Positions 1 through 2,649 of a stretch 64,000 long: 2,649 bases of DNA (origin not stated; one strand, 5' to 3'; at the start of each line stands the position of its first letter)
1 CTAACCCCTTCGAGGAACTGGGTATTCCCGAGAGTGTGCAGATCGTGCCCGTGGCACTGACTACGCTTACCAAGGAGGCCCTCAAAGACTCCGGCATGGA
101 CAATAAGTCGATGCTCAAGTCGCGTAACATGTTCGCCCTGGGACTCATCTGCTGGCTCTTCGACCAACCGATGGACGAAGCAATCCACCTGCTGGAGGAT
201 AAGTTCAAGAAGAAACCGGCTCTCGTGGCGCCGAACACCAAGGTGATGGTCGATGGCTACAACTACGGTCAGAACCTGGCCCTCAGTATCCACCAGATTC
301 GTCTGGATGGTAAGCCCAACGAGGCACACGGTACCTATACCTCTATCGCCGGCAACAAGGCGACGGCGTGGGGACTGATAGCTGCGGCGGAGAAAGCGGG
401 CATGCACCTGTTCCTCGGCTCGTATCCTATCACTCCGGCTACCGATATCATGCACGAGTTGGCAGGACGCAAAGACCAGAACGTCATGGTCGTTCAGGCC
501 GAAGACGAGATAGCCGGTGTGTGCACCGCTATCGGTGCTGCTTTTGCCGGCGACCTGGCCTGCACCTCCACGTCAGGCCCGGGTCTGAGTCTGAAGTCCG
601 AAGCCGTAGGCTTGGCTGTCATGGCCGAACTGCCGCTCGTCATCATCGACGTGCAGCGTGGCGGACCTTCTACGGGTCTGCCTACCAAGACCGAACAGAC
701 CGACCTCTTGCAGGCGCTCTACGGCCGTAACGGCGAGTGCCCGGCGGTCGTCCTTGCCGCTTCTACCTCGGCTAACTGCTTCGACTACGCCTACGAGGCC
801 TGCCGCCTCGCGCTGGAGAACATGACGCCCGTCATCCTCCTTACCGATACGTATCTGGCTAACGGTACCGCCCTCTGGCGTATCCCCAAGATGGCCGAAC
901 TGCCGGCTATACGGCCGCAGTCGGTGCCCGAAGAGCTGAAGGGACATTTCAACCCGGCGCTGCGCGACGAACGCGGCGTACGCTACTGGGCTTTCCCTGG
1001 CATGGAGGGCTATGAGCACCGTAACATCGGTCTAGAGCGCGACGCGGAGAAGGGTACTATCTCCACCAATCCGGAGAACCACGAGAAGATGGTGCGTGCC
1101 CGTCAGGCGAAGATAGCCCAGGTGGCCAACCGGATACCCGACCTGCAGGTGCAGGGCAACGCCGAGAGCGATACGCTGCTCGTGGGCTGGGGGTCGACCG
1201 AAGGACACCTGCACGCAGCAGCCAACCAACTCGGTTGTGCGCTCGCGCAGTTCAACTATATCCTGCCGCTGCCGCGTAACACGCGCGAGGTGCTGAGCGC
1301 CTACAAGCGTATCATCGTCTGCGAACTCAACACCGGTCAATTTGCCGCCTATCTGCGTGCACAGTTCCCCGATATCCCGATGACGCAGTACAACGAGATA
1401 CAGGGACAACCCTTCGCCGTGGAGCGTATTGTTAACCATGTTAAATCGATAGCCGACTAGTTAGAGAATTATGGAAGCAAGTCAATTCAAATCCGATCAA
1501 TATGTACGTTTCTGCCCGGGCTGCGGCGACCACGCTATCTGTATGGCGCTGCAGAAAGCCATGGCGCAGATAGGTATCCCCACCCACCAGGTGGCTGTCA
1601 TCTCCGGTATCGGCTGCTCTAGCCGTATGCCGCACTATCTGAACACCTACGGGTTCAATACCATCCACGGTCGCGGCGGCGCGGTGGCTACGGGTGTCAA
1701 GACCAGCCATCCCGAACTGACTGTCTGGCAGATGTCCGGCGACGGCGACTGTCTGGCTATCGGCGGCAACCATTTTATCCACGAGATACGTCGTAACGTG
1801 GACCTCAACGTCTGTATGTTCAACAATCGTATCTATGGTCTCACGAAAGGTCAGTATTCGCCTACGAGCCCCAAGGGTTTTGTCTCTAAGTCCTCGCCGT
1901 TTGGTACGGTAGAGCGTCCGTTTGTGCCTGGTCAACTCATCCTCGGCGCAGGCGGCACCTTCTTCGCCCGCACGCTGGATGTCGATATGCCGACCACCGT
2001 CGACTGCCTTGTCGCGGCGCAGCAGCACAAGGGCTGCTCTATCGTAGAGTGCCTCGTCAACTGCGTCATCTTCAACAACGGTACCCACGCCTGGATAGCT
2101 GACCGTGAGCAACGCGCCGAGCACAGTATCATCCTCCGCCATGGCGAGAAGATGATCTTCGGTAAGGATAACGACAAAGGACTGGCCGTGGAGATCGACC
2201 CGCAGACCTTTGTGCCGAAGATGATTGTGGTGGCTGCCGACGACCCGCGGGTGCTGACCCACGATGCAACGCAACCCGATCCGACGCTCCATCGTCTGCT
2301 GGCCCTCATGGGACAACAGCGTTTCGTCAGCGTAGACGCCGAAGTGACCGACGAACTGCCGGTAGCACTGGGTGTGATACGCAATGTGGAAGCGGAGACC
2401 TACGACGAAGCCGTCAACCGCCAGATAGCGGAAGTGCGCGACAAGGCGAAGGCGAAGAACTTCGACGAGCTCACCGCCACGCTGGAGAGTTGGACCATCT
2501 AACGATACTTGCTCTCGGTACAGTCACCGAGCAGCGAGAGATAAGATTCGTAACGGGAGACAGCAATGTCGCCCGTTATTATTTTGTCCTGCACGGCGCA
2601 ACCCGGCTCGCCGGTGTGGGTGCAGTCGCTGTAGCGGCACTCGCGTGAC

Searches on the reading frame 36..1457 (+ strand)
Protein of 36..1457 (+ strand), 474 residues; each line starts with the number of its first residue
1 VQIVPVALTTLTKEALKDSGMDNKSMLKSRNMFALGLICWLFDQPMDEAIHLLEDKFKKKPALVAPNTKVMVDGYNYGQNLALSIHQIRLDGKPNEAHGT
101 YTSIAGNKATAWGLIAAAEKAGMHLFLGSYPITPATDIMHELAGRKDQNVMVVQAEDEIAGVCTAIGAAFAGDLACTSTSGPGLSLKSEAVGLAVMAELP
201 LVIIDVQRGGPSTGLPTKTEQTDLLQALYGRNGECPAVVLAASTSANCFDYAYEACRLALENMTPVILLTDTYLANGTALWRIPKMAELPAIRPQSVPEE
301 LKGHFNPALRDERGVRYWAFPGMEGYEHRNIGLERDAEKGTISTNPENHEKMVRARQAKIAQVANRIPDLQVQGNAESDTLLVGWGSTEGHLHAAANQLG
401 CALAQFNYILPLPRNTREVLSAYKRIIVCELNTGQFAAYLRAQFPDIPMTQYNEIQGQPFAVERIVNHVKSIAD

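Call 93: search_protein_families(library=pfam, proteins=[window:36-1457:+], max_evalue=0.00001)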
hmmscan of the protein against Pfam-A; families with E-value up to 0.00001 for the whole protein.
window:36-1457:+ (474 aa): 1 family
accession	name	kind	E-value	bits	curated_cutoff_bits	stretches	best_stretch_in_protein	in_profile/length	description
PF01855.24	POR_N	-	9.5e-51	173.2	27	1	126-335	10-218/231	Pyruvate flavodoxin/ferredoxin oxidoreductase, thiamine diP-bdg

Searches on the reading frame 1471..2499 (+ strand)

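Call 93: search_protein_families(library=pfam, proteins=[window:1471-2499:+], max_evalue=0.00001)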
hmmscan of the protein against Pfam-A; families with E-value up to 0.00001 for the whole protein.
window:1471-2499:+ (343 aa): 1 family
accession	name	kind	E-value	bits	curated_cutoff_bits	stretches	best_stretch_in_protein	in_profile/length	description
PF02775.26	TPP_enzyme_C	-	7.9e-25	87.9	21.9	1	47-194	2-151/151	Thiamine pyrophosphate enzyme, C-terminal TPP binding domain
